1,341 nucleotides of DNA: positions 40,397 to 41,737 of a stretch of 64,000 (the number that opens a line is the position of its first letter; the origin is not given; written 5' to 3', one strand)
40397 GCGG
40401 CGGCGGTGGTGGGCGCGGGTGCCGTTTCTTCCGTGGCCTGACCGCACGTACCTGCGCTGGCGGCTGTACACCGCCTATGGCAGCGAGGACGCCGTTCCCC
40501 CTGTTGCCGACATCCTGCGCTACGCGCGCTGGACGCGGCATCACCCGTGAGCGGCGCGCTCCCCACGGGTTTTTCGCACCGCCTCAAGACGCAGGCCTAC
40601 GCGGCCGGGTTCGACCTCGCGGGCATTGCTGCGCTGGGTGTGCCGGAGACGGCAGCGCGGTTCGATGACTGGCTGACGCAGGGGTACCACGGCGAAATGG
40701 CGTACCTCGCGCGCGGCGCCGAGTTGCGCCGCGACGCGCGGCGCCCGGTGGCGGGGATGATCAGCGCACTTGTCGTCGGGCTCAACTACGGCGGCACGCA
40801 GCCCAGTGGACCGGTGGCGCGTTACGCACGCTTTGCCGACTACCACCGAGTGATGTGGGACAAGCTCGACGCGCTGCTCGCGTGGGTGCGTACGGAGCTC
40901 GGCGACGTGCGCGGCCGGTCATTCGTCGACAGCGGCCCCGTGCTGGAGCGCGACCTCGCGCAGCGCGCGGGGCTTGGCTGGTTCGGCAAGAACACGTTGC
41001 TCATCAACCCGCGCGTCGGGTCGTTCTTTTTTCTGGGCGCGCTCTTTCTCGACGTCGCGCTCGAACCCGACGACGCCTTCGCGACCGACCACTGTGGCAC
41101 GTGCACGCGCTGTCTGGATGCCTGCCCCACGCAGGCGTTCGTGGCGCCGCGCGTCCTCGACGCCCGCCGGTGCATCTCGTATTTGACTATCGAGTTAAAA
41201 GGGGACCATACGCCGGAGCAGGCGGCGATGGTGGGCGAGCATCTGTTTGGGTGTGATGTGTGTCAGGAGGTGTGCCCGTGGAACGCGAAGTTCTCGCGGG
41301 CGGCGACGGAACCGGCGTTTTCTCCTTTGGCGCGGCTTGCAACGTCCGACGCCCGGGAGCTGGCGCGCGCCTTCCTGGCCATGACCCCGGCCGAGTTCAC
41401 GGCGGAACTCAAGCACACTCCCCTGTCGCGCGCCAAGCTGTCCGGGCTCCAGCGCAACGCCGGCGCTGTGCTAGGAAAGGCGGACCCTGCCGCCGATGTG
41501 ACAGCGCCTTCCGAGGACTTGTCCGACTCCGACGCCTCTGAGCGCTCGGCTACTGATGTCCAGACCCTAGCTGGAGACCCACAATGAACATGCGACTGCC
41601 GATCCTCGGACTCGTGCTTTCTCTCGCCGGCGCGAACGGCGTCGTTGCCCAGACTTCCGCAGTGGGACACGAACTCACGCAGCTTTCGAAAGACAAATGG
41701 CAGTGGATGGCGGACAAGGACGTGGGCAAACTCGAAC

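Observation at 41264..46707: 5.4-kb insertion into the 3' end of queG, bounded by 56-nt direct repeats, which rebuilds the gene and leaves the old 3' end as a remnant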

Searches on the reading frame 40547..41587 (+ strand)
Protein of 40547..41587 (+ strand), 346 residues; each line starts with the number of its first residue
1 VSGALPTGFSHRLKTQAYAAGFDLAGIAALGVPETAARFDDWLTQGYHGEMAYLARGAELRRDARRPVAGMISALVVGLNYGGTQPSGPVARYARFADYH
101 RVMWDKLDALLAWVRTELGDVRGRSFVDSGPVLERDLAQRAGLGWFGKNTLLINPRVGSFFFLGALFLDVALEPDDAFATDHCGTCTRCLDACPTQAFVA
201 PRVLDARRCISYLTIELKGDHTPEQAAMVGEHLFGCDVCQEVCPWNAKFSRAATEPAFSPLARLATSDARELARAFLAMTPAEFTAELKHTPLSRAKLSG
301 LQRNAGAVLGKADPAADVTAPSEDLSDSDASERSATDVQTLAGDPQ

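Call 4: search_protein_families(library=pfam, proteins=[window:40547-41587:+], max_evalue=0.01)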
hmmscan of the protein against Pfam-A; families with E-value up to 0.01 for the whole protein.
window:40547-41587:+ (346 aa): 10 families
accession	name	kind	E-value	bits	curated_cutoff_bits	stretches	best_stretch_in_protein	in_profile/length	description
PF13484.11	Fer4_16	-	1.2e-22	80.9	30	1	182-246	1-66/66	4Fe-4S double cluster binding domain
PF08331.15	QueG_DUF1730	-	3.2e-13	49.8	25.1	1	61-129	1-77/77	Epoxyqueuosine reductase QueG, DUF1730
PF12838.12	Fer4_7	-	4.6e-06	27.4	27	1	182-247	1-52/52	4Fe-4S dicluster domain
PF00037.32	Fer4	-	1.7e-05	24.9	21.1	0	180-198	5-23/24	4Fe-4S binding domain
PF14697.11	Fer4_21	-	4.9e-05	23.8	35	0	179-196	37-54/59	4Fe-4S dicluster domain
PF25160.1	LdpA_Fe-S-bd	-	7.6e-05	22.8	27.6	0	178-197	23-42/49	LdpA Fe-S cluster-binding domain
PF13237.11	Fer4_10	-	9.5e-05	22.7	25.5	0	180-195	6-21/53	4Fe-4S dicluster domain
PF13187.11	Fer4_9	-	0.00018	21.9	27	0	182-197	36-51/52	4Fe-4S dicluster domain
PF13183.11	Fer4_8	-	0.00059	20.8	27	0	180-195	51-66/68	4Fe-4S dicluster domain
PF12798.12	Fer4_3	-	0.0038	18.4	27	0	235-247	3-15/15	4Fe-4S binding domain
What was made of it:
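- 40547..41263 (+): queG body: DUF1730 plus the first 4Fe-4S motif, up to the core. This is the fixed anchor of the cassette site. Pfam finds QueG_DUF1730 and Fer4_16 (call 4).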

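Call 8: find_related_loci(query=window:40547-41584:+, collection=genome_contigs, flank=10000)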
Query window:40547-41584:+ (346 aa) in genome_contigs; peptide patterns used: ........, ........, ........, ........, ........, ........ (x = any residue, [..] = any of these).
600 stretches matched a pattern (row limit reached: there are more); 572 encode a relative of the query (tblastn E <= 1e-3); the best 80 are kept; 80 distinct loci.
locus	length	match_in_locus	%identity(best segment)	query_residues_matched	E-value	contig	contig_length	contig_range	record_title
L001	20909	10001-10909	75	1-307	3e-153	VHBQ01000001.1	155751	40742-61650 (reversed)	MAG: Gemmatimonadetes bacterium isolate M_DeepCast_65m_m1_262 M_DeepCast_65m_m1_262_Ga0194120_10000065, whole genome sho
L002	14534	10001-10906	63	9-309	7e-126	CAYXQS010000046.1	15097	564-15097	MAG TPA_asm: uncultured Gemmatimonas sp. isolate SRP344714_co2_45 genome assembly, contig: NODE_10254_length_15097_cov_4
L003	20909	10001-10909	64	9-310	8e-126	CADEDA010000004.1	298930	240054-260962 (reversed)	MAG: uncultured Gemmatimonadetes bacterium isolate Gemmatimonadetes sp. RBC087 genome assembly, contig: MAG087_4, whole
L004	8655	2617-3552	61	9-318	1e-120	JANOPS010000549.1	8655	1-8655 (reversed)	MAG: Gemmatimonadaceae bacterium isolate VAR_4_metabat_445 VAR_4_k141_2330326, whole genome shotgun sequence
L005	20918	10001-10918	61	8-312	9e-120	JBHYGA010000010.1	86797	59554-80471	MAG: Gemmatimonadaceae bacterium isolate SAMS01UC_bin-003 SAMS01UC_bin-003_c8, whole genome shotgun sequence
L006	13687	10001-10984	57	3-329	4e-119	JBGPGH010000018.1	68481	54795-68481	MAG: Gemmatimonadaceae bacterium isolate OBJ_0618_7090110_47 k141_6456833_length_68481_cov_38.5863, whole genome shotgun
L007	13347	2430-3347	61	9-313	1e-118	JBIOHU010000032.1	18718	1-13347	MAG: Gemmatimonadales bacterium isolate GcA5-27 k141_177742_length_18718_cov_18.1828, whole genome shotgun sequence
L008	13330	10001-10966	59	9-329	3e-118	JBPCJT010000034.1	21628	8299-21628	MAG: Gemmatimonadaceae bacterium isolate TH_ant_mag_33 S1Ck127_3919315_flag_0_multi_7.9967_len_21628, whole genome shotg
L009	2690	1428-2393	57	9-329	5e-123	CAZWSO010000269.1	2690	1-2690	MAG TPA_asm: uncultured Gemmatimonadaceae bacterium isolate SRP217488_co1_31 genome assembly, contig: NODE_58435_length_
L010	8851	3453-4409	60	6-321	1e-116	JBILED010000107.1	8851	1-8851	MAG: Gemmatimonas sp. isolate ME2016-07-27_3300042906_group7_bin108 Rohwer_bin1449_scaffold_10890_c1, whole genome shotg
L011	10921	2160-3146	56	7-334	3e-116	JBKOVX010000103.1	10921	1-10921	MAG: Gemmatimonadota bacterium isolate GM_EKS_MAG_00033 GM_EKS_000000464776, whole genome shotgun sequence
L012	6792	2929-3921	56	2-332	3e-115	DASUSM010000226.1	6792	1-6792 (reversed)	MAG TPA_asm: Gemmatimonadaceae bacterium isolate SMAG_U1736 k141_1649465, whole genome shotgun sequence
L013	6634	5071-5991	59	6-311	4e-115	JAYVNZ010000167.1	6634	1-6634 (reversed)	MAG: Gemmatimonadaceae bacterium isolate GL65_UP_concoct_61 GL65_UP_concoct_61_166, whole genome shotgun sequence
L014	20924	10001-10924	57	13-320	9e-114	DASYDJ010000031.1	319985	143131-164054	MAG TPA_asm: Gemmatimonadaceae bacterium isolate SMAG_U4956 k141_4827647, whole genome shotgun sequence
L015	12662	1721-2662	56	1-311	1e-113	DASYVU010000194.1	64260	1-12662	MAG TPA_asm: Gemmatimonadaceae bacterium isolate SMAG_U6262 k141_210877, whole genome shotgun sequence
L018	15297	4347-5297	58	14-329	1e-108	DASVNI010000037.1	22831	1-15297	MAG TPA_asm: Gemmatimonadaceae bacterium isolate SMAG_U3122 k141_238573, whole genome shotgun sequence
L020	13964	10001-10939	59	6-316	3e-108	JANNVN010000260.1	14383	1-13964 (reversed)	MAG: Gemmatimonadaceae bacterium isolate VAR_34_metabat_498 VAR_34_k141_1509264, whole genome shotgun sequence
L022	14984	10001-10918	60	6-309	1e-107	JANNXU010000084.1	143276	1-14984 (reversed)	MAG: Gemmatimonadaceae bacterium isolate VAR_34_metabat_145 VAR_34_k141_755630, whole genome shotgun sequence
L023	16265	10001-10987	54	3-328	6e-103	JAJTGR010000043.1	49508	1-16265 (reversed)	MAG: Gemmatimonadetes bacterium isolate CoA2_M2 k141_662331, whole genome shotgun sequence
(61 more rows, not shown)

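Call 17: search_protein_families(library=pfam, proteins=[L018:5416-6723:-, L018:6618-7082:-, L018:7115-7393:-, L018:8117-8677:-, L020:11125-11754:+, L020:11751-12458:-, L020:12455-12982:-, L022:10902-11423:+, L023:11273-12091:+, L023:12232-13260:-], max_evalue=0.01)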
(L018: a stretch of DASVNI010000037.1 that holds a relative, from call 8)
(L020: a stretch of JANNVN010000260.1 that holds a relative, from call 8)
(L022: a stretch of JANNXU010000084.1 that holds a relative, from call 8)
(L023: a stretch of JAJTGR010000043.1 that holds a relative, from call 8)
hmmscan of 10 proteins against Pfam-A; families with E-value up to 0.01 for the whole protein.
L018:5416-6723:- (435 aa): 4 families
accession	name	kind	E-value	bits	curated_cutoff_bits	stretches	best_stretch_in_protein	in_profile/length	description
PF02518.31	HATPase_c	-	2.1e-23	83.3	26.4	1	323-434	2-110/111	Histidine kinase-, DNA gyrase B-, and HSP90-like ATPase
PF00512.31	HisKA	-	7.5e-14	52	26.9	1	213-274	2-62/66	His Kinase A (phospho-acceptor) domain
PF13581.12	HATPase_c_2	-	4.9e-09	36.7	27.4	1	324-429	29-125/127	Histidine kinase-like ATPase domain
PF14361.12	RsbRD_N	-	4.1e-07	31.1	24.3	1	64-169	1-100/104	RsbT co-antagonist protein rsbRD N-terminal domain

L018:6618-7082:- (154 aa): 0 families

L018:7115-7393:- (92 aa): 0 families

L018:8117-8677:- (186 aa): 2 families
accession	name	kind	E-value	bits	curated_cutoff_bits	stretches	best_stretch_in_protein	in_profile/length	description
PF00313.28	CSD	-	8.6e-30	102.9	27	1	120-183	2-65/66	'Cold-shock' DNA-binding domain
PF08206.17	OB_RNB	-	0.00014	21.9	24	1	129-152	7-30/58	Ribonuclease B OB domain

L020:11125-11754:+ (209 aa): 1 family
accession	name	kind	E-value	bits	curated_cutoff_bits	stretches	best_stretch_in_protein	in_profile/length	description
PF07929.16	PRiA4_ORF3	-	1.9e-59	200.7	26.6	1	21-192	3-171/173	Plasmid pRiA4b ORF-3-like protein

L020:11751-12458:- (235 aa): 0 families

L020:12455-12982:- (175 aa): 3 families
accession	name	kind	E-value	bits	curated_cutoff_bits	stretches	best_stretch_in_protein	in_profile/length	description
PF12802.13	MarR_2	-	5.8e-06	26.8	27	1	4-50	3-50/61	MarR family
PF13412.12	HTH_24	-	0.00023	21.1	21.9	1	16-45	13-42/48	Winged helix-turn-helix DNA-binding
PF13404.12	HTH_AsnC-type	-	0.0015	18.7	27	1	21-45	18-42/42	AsnC-type helix-turn-helix domain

L022:10902-11423:+ (173 aa): 1 family
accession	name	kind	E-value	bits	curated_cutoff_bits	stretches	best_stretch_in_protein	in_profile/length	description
PF10387.14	DUF2442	-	6.9e-14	52.2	23.9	1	94-159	1-68/72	Protein of unknown function (DUF2442)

L023:11273-12091:+ (272 aa): 0 families

L023:12232-13260:- (342 aa): 2 families
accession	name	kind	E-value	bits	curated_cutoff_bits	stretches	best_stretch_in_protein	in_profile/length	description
PF04326.19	SLFN_AlbA_2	-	4e-21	76.2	25.3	1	13-127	3-117/118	Schlafen, AlbA_2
PF13749.12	HATPase_c_4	-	1.3e-13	51.2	26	1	290-342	1-55/89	Putative ATP-dependent DNA helicase recG C-terminal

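Call 26: search_protein_families(library=pfam, proteins=[L007:3361-7047:-, L007:7912-10452:-, L018:7813-8010:-, L018:9765-9962:-, L018:10069-10335:-, L022:10826-11299:-, L022:12018-14744:+, L023:13733-14710:+, L020:13540-13935:-, L001:10923-13262:-], max_evalue=0.001)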
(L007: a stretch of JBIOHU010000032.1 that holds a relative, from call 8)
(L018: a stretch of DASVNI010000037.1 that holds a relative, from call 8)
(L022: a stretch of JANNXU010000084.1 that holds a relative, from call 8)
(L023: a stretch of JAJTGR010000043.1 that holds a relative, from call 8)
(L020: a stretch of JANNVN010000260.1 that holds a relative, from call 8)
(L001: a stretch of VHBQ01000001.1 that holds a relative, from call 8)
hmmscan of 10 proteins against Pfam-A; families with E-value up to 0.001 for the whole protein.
L007:3361-7047:- (1228 aa): 6 families
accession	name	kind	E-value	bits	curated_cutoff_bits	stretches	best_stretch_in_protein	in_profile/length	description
PF00069.31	Pkinase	-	7.1e-45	153.9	31.7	1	16-259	2-252/263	Protein kinase domain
PF07714.23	PK_Tyr_Ser-Thr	-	2e-28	99.8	23.1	1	17-221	3-213/258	Protein tyrosine and serine/threonine kinase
PF13191.12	AAA_16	-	2.7e-24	87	32.6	1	284-467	2-167/167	AAA ATPase domain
PF13401.12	AAA_22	-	7.5e-06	26.7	27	1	311-468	6-122/130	AAA domain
PF06293.20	Kdo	-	3.1e-05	24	21.3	1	72-157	78-169/207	Lipopolysaccharide kinase (Kdo/WaaP) family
PF03109.22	ABC1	-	4e-05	23.3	22.9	1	84-161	142-218/244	ABC1 atypical kinase-like domain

L007:7912-10452:- (846 aa): 4 families
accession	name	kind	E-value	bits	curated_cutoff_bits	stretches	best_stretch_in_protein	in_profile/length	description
PF00069.31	Pkinase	-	8.2e-45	153.7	31.7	1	32-284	1-253/263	Protein kinase domain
PF07714.23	PK_Tyr_Ser-Thr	-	2.5e-31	109.4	23.1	1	33-284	2-250/258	Protein tyrosine and serine/threonine kinase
PF14559.12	TPR_19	-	8.1e-09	36.1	25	0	708-756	5-53/68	Tetratricopeptide repeat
PF01636.29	APH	-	1.5e-06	28.6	23.2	0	37-141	4-104/239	Phosphotransferase enzyme family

L018:7813-8010:- (65 aa): 1 family
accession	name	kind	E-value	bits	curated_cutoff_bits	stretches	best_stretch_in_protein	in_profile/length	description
PF01165.25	Ribosomal_S21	-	1.2e-15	57.4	27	1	4-54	2-52/55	Ribosomal protein S21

L018:9765-9962:- (65 aa): 1 family
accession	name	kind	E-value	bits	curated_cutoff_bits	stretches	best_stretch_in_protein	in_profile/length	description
PF01165.25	Ribosomal_S21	-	2e-16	59.9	27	1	4-54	2-52/55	Ribosomal protein S21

L018:10069-10335:- (88 aa): 2 families
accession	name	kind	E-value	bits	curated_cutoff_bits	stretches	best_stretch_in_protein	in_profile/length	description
PF00313.28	CSD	-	2.1e-31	108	27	1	22-85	2-65/66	'Cold-shock' DNA-binding domain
PF08206.17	OB_RNB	-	0.0001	22.4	24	1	31-54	7-30/58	Ribonuclease B OB domain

L022:10826-11299:- (157 aa): 0 families

L022:12018-14744:+ (908 aa): 5 families
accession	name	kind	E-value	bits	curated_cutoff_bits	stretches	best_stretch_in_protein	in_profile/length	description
PF00069.31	Pkinase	-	3.3e-44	151.7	31.7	1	36-300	1-259/263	Protein kinase domain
PF07714.23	PK_Tyr_Ser-Thr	-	6.3e-30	104.8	23.1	1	38-293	3-250/258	Protein tyrosine and serine/threonine kinase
PF01636.29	APH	-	3.6e-09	37.2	23.2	1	42-148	5-106/239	Phosphotransferase enzyme family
PF14559.12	TPR_19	-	4.2e-06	27.4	25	0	640-695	7-62/68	Tetratricopeptide repeat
PF13428.12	TPR_14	-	0.00038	21.3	23.5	0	854-878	7-32/44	Tetratricopeptide repeat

L023:13733-14710:+ (325 aa): 0 families

L020:13540-13935:- (131 aa): 0 families

L001:10923-13262:- (779 aa): 3 families
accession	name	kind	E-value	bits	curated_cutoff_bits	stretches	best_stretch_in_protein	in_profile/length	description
PF07715.20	Plug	-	4.3e-19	69.5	23.9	1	139-248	2-107/107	TonB-dependent Receptor Plug Domain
PF13620.12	CarboxypepD_reg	-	3.6e-06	27.7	32.3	1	49-118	5-81/82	Carboxypeptidase regulatory-like domain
PF13715.12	CarbopepD_reg_2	-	8.5e-06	26.2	32.2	1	64-130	21-88/88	CarboxypepD_reg-like domain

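Call 30: find_homologous_proteins(query=window:40547-41584:+, max_evalue=1e-60)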
Query window:40547-41584:+ (346 aa): 7385 proteins with E <= 1e-60 among 8000 candidates; the best 120 are listed.
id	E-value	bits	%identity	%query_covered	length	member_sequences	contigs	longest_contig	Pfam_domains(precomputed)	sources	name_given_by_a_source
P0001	5.5e-231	784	100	100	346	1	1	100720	PF00037.33,PF13484.12,PF12838.13,PF08331.16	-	-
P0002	2.3e-177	607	80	97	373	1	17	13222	PF13484.12,PF12838.13,PF08331.16,PF13646.13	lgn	-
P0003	1.2e-174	598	80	97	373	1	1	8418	PF13484.12,PF12838.13,PF08331.16,PF13646.13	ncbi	ncbi:MAG: tRNA epoxyqueuosine(34) reductase QueG [Gemmatimonadaceae bacterium]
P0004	1.5e-174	598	83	92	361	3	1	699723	PF13484.12,PF08331.16,PF13646.13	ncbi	ncbi:MAG TPA: tRNA epoxyqueuosine(34) reductase QueG [Gemmatimonadaceae bacterium]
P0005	3.3e-174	597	81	94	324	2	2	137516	PF13484.12,PF12838.13,PF08331.16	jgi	-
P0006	5.8e-174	596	81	92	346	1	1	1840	PF13484.12,PF12838.13,PF08331.16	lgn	-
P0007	5.9e-172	589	80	95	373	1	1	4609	PF13484.12,PF12838.13,PF08331.16,PF13646.13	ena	-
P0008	5.1e-171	586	80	93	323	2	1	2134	PF13484.12,PF12838.13,PF08331.16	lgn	-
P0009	1.0e-169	582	78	94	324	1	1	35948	PF13484.12,PF12838.13,PF08331.16,PF25160.2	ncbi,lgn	-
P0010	1.6e-169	581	79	92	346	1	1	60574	PF14697.12,PF13484.12,PF12838.13,PF08331.16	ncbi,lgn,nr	ncbi:MAG: tRNA epoxyqueuosine(34) reductase QueG [Gemmatimonadaceae bacterium]|nr:tRNA epoxyqueuosin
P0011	3.5e-169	580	81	90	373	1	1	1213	PF14697.12,PF13484.12,PF12838.13,PF08331.16,PF13646.13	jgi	jgi:epoxyqueuosine reductase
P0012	8.2e-169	579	76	97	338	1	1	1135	PF14697.12,PF13484.12,PF12838.13,PF08331.16,PF25160.2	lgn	-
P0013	4.7e-168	577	81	90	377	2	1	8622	PF14697.12,PF13484.12,PF12838.13,PF08331.16,PF13646.13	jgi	-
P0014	7.1e-167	573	80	91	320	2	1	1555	PF13484.12,PF08331.16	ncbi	-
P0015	7.8e-167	573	81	92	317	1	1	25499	PF14697.12,PF13484.12,PF12838.13,PF08331.16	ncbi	ncbi:MAG: tRNA epoxyqueuosine(34) reductase QueG [Gemmatimonadaceae bacterium]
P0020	5.8e-165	566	79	92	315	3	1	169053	PF13484.12,PF12838.13,PF08331.16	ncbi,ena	ncbi:MAG: tRNA epoxyqueuosine(34) reductase QueG [Gemmatimonadaceae bacterium]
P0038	4.3e-160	550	78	90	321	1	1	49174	PF00037.33,PF13484.12,PF12838.13,PF08331.16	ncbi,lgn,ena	-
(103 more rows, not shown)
